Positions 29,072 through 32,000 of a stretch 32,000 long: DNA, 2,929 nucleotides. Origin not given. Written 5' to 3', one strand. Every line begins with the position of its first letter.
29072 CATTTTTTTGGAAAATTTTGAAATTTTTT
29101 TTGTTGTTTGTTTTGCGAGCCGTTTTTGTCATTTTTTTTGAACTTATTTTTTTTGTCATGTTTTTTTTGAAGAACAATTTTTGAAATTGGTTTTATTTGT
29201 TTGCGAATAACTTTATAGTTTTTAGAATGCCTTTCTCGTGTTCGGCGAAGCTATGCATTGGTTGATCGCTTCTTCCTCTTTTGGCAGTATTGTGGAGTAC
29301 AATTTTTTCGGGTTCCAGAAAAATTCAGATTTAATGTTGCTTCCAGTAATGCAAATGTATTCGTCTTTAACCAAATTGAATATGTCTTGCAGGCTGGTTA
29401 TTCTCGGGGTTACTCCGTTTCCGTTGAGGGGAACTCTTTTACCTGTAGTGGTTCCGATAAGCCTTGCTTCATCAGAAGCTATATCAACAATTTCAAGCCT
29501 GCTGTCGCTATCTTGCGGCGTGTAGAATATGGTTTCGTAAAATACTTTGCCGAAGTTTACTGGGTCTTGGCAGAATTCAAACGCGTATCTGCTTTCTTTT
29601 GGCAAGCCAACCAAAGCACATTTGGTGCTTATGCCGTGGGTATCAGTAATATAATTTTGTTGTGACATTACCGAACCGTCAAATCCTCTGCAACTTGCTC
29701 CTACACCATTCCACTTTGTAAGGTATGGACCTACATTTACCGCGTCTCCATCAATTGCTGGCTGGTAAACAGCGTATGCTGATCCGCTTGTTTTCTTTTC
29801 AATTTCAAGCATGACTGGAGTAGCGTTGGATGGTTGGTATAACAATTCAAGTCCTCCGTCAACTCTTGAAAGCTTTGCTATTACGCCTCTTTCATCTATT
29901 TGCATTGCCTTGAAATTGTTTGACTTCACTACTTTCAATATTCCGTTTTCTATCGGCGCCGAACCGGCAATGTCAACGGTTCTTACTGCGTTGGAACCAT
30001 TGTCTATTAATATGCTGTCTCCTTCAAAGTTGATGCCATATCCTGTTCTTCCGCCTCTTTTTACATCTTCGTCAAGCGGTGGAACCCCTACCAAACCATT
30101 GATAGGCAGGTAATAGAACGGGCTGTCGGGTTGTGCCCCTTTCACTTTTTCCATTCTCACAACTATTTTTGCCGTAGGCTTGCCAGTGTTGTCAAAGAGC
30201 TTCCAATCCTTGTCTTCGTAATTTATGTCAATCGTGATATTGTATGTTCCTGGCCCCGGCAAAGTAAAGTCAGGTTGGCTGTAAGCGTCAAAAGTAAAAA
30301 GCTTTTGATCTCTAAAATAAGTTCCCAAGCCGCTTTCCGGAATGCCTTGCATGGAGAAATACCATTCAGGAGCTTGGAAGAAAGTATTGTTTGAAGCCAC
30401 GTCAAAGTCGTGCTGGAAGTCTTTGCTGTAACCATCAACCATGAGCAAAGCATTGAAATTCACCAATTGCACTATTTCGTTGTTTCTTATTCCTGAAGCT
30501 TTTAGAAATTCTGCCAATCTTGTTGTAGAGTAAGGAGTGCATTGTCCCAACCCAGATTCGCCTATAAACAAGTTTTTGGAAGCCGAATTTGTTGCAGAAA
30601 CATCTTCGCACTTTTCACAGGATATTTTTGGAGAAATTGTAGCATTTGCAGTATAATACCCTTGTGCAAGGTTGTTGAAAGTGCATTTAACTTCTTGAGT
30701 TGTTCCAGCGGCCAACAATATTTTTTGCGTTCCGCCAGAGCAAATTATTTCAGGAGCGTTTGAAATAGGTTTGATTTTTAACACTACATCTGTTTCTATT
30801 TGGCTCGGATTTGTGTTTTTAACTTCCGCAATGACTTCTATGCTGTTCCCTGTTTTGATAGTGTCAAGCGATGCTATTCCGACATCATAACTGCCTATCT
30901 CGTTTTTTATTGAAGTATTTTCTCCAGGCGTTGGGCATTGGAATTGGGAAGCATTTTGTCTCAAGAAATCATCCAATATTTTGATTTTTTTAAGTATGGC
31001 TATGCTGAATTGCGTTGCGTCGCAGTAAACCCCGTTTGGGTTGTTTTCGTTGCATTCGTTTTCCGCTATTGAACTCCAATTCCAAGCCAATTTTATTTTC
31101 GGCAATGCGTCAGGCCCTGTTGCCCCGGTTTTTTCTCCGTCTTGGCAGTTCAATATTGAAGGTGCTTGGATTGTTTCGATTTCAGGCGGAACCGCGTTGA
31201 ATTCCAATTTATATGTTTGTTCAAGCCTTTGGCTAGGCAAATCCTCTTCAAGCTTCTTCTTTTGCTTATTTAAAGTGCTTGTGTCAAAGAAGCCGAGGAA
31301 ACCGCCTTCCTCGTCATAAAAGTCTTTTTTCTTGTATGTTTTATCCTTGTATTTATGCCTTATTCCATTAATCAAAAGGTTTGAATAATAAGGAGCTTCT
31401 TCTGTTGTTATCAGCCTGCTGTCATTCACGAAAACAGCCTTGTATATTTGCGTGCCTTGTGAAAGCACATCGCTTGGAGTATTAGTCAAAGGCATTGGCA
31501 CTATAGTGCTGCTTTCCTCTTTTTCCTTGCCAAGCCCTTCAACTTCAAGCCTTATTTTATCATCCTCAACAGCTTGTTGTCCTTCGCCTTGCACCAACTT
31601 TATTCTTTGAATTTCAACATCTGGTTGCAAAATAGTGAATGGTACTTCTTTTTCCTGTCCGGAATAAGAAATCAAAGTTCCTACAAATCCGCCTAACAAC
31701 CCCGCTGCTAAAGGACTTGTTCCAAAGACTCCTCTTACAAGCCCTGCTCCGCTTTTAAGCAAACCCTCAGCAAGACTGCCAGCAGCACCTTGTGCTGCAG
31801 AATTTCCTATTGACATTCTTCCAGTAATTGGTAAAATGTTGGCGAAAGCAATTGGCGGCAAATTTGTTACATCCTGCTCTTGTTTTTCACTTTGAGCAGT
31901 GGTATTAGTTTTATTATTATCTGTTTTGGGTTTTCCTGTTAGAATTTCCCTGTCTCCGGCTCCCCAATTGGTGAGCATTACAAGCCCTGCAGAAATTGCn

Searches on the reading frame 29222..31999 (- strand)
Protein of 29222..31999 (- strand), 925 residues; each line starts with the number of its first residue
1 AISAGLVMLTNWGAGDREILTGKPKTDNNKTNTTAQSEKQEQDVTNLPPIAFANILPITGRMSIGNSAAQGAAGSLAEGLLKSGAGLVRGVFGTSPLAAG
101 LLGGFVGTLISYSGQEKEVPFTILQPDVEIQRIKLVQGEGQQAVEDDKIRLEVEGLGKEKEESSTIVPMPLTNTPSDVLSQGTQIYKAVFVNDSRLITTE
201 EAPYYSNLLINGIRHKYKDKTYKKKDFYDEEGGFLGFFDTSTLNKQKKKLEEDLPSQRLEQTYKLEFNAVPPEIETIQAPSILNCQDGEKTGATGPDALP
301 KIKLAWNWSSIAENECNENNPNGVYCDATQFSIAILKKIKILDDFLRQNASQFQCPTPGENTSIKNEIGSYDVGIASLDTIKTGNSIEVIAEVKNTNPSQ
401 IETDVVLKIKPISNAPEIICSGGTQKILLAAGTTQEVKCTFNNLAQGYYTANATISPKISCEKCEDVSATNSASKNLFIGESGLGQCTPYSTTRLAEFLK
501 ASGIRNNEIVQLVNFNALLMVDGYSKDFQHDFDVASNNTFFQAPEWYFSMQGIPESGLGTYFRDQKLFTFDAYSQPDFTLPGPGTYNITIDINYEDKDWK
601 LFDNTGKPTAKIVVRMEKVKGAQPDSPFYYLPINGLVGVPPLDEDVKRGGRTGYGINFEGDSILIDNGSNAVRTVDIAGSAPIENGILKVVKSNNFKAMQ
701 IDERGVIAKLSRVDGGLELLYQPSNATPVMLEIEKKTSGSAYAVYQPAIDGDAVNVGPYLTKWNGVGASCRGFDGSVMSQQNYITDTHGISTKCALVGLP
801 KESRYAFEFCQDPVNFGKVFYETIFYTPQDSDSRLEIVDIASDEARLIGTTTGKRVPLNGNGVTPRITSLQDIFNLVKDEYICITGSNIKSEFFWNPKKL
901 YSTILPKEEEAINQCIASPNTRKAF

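Call 9: search_protein_families(library=pfam, proteins=[window:29222-31999:-], max_evalue=1)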
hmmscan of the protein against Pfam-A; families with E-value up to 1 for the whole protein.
window:29222-31999:- (925 aa): 1 family
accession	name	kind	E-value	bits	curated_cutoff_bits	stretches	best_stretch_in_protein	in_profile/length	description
PF20721.2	C19orf12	-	0.13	12.5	30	1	62-133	29-102/163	C19orf12-like protein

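Call 64: search_protein_families(library=ncbifam, proteins=[window:29222-31999:-], max_evalue=0.1)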
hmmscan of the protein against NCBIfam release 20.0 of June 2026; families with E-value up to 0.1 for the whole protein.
window:29222-31999:- (925 aa): 0 families
